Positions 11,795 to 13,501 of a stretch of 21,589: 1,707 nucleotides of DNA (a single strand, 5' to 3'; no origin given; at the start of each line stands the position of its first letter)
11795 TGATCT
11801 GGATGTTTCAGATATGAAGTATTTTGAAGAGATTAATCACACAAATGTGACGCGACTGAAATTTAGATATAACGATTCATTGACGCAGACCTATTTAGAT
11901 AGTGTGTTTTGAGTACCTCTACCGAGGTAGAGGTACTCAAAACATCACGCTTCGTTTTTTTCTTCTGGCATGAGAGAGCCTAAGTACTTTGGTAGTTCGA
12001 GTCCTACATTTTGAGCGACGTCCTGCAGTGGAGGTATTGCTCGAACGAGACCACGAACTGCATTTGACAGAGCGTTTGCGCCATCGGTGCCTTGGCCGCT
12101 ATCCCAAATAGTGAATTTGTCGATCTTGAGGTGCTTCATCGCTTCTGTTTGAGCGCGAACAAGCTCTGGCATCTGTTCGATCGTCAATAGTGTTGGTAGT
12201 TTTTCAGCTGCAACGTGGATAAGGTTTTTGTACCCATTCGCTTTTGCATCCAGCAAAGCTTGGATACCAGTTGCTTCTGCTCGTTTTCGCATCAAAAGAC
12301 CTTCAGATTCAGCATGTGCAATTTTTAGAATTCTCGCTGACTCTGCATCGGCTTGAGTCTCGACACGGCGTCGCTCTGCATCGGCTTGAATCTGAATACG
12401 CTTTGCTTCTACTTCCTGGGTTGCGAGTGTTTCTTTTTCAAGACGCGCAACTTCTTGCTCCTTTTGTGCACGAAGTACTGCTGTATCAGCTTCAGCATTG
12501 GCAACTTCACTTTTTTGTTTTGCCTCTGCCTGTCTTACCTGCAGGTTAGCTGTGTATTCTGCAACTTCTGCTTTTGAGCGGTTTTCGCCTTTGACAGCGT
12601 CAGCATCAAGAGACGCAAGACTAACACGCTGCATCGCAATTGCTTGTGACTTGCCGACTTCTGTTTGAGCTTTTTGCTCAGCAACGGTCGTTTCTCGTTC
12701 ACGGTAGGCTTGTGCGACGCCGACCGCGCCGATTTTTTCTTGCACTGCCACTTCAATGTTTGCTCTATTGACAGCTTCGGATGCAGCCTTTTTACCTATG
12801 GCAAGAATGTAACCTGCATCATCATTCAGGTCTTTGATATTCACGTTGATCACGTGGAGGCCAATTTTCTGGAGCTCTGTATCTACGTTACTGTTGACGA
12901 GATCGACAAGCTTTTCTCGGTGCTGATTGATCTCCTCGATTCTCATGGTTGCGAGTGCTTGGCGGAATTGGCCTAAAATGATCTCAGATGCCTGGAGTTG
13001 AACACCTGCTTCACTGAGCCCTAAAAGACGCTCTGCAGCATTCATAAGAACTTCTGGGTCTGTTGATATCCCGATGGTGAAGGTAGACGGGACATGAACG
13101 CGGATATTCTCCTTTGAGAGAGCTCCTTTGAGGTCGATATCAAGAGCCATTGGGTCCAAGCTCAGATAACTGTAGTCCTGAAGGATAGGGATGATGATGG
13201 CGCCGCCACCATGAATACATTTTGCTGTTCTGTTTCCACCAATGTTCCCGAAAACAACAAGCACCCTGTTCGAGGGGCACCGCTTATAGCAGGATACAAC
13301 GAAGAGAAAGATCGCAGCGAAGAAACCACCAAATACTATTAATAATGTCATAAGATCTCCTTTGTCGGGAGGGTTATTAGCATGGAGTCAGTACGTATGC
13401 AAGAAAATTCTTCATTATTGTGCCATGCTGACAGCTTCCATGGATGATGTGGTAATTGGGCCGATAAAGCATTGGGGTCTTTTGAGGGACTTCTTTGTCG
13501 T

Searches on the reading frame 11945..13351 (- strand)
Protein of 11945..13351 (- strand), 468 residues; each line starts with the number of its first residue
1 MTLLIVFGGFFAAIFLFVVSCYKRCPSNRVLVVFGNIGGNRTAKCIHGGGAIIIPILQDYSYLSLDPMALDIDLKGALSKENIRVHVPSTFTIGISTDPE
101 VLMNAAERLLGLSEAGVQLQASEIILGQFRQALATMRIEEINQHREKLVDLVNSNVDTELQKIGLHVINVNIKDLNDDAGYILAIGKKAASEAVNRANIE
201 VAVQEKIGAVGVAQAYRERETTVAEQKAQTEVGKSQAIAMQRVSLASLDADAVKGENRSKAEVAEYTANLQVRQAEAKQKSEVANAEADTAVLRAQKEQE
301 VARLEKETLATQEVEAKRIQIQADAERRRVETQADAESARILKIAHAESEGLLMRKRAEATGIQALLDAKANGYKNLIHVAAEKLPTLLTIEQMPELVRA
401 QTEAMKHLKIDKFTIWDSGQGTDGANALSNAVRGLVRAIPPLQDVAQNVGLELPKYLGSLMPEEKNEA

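Call 11: search_protein_families(library=pfam, proteins=[window:11945-13351:-], max_evalue=0.01)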
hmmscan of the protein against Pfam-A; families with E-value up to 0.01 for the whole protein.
window:11945-13351:- (468 aa): 2 families
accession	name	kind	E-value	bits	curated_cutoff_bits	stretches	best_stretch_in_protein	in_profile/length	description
PF01145.31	Band_7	-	3.4e-21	76.5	23.6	1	26-206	4-176/176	SPFH domain / Band 7 family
PF15975.10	Flot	-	2.4e-05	24.9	27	1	347-424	11-81/124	Flotillin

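Call 17: find_encoding_contigs(protein=window:11945-13351:-, flank=10000, max_places=8)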
Protein window:11945-13351:- (468 aa): 1 contig read that carries it; 1 place shown.
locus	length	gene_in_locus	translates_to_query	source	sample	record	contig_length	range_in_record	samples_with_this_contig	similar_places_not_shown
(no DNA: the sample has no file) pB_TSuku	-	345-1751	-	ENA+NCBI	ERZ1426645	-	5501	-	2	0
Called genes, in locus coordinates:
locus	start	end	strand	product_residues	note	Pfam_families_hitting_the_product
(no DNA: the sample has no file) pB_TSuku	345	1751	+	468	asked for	PF01145:Band_7, PF15975:Flot (weak)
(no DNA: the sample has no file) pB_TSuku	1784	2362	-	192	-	-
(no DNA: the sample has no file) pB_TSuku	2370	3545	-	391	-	PF07690:MFS_1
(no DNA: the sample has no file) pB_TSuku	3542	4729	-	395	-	PF02899:Phage_int_SAM_1, PF13495:Phage_int_SAM_4 (weak), PF00589:Phage_integrase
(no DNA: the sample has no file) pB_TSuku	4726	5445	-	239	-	PF03437:BtpA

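Call 33: find_homologous_proteins(query=window:11945-13351:-, max_evalue=1e-30)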
Query window:11945-13351:- (468 aa): 3136 proteins with E <= 1e-30 among 8000 candidates; the best 120 are listed.
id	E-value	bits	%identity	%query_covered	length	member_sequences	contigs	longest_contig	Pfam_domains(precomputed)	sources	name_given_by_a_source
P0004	8.3e-292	985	100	100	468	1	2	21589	PF01145.32,PF15975.11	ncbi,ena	-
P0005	1.9e-202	691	74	98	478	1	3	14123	PF01145.32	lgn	-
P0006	4.5e-165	568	59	100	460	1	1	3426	PF01145.32,PF15975.11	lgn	-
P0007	2.2e-159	549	60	97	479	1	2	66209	PF01145.32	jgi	jgi:flotillin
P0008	8.1e-158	544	60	96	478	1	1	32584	PF01145.32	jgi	jgi:flotillin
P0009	2.9e-149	516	50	100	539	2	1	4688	PF01145.32,PF15975.11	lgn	-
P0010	7.2e-149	515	55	98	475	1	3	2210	PF01145.32,PF15975.11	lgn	-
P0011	9.4e-149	514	55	98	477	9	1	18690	PF01145.32,PF15975.11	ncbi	-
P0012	1.5e-148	514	54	98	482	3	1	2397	PF01145.32,PF15975.11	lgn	-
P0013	1.9e-148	513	54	98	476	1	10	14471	PF01145.32,PF15975.11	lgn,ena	-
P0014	2.7e-148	513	54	98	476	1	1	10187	PF01145.32,PF15975.11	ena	-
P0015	2.2e-147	510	49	99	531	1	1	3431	PF01145.32,PF15975.11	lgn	-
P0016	5.1e-147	509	54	95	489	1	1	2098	PF01145.32,PF15975.11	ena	-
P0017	5.6e-147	508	50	98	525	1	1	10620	PF01145.32,PF15975.11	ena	-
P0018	2.4e-146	506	50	98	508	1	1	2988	PF01145.32,PF15975.11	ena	-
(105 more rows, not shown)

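Call 34: find_encoding_contigs(protein=P0005, flank=10000, max_places=4)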
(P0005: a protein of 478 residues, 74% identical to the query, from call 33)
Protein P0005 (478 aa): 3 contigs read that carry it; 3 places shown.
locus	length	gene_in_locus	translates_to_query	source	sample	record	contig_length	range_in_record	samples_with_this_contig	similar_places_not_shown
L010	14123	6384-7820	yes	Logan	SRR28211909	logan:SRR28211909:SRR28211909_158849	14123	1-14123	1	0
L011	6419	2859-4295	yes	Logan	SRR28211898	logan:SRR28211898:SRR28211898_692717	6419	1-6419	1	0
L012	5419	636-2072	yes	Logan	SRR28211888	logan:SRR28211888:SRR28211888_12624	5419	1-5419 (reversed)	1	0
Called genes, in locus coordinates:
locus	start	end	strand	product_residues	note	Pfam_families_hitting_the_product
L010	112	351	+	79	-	-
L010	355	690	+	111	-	-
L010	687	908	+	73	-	-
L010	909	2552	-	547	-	PF00176:SNF2-rel_dom, PF04851:ResIII (weak), PF00271:Helicase_C (weak)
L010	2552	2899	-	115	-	-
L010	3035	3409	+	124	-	-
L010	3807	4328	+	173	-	PF01464:SLT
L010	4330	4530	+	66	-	-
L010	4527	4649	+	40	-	-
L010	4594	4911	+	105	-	-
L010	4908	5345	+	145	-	-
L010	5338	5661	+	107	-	-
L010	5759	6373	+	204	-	-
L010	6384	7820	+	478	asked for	PF01145:Band_7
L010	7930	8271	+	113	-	-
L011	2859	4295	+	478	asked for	PF01145:Band_7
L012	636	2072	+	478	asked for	PF01145:Band_7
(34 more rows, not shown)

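Call 35: find_encoding_contigs(protein=P0007, flank=10000, max_places=3)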
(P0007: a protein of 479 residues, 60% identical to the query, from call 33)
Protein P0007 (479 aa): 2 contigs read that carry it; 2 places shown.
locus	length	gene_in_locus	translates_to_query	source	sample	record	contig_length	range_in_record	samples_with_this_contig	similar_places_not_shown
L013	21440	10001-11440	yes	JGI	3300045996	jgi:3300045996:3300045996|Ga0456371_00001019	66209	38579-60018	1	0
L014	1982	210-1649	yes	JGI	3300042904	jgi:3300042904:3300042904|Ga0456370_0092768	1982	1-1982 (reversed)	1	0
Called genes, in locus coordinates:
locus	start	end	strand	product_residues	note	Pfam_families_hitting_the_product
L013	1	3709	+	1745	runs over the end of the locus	PF00672:HAMP, PF00672:HAMP, PF00672:HAMP, PF00672:HAMP, PF18947:HAMP_2, PF00672:HAMP, PF13185:GAF_2, PF00512:HisKA, +14 more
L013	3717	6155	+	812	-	PF00072:Response_reg, PF20274:cREC_REC (faint), PF00989:PAS, PF08447:PAS_3, PF00512:HisKA, PF02518:HATPase_c, PF00072:Response_reg, PF01627:Hpt, +2 more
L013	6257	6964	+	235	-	-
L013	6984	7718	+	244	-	PF00072:Response_reg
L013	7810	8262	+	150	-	PF00072:Response_reg (weak)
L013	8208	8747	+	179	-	PF00072:Response_reg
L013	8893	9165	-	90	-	-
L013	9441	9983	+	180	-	-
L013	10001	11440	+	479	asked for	PF01145:Band_7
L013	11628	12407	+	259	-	-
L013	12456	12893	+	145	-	-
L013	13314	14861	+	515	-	PF00989:PAS (faint), PF08448:PAS_4, PF13426:PAS_9, PF08447:PAS_3, PF08448:PAS_4, PF13426:PAS_9, PF08447:PAS_3, PF00015:MCPsignal, +1 more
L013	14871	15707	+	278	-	PF03705:CheR_N, PF08241:Methyltransf_11 (faint), PF13649:Methyltransf_25 (faint), PF13847:Methyltransf_31 (faint), PF01739:CheR, PF13489:Methyltransf_23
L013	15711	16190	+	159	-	PF03975:CheD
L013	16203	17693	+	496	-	PF01584:CheW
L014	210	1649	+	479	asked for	PF01145:Band_7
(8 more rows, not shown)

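Call 36: find_encoding_contigs(protein=P0008, flank=10000, max_places=3)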
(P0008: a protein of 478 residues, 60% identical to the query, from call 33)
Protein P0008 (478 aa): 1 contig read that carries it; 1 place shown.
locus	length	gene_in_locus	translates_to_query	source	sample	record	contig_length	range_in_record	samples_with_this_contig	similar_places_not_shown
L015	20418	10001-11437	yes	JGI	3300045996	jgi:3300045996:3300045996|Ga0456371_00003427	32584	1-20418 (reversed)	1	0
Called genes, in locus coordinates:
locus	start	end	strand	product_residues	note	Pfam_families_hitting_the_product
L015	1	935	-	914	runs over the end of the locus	PF00690:Cation_ATPase_N, PF00122:E1-E2_ATPase, PF00702:Hydrolase, PF13246:Cation_ATPase, PF12710:HAD (faint), PF08282:Hydrolase_3 (faint), PF00689:Cation_ATPase_C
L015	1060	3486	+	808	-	PF01326:PPDK_N, PF00391:PEP-utilizers, PF02896:PEP-utilizers_C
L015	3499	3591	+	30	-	-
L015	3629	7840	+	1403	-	PF00989:PAS, PF08447:PAS_3, PF00989:PAS, PF13426:PAS_9, PF01590:GAF, PF13185:GAF_2, PF08448:PAS_4, PF00512:HisKA, +2 more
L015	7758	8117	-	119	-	-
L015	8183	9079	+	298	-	PF00487:FA_desaturase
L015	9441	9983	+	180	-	-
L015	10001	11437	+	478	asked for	PF01145:Band_7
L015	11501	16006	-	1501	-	-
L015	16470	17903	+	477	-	-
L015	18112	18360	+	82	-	-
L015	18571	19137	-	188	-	-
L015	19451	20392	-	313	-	PF01636:APH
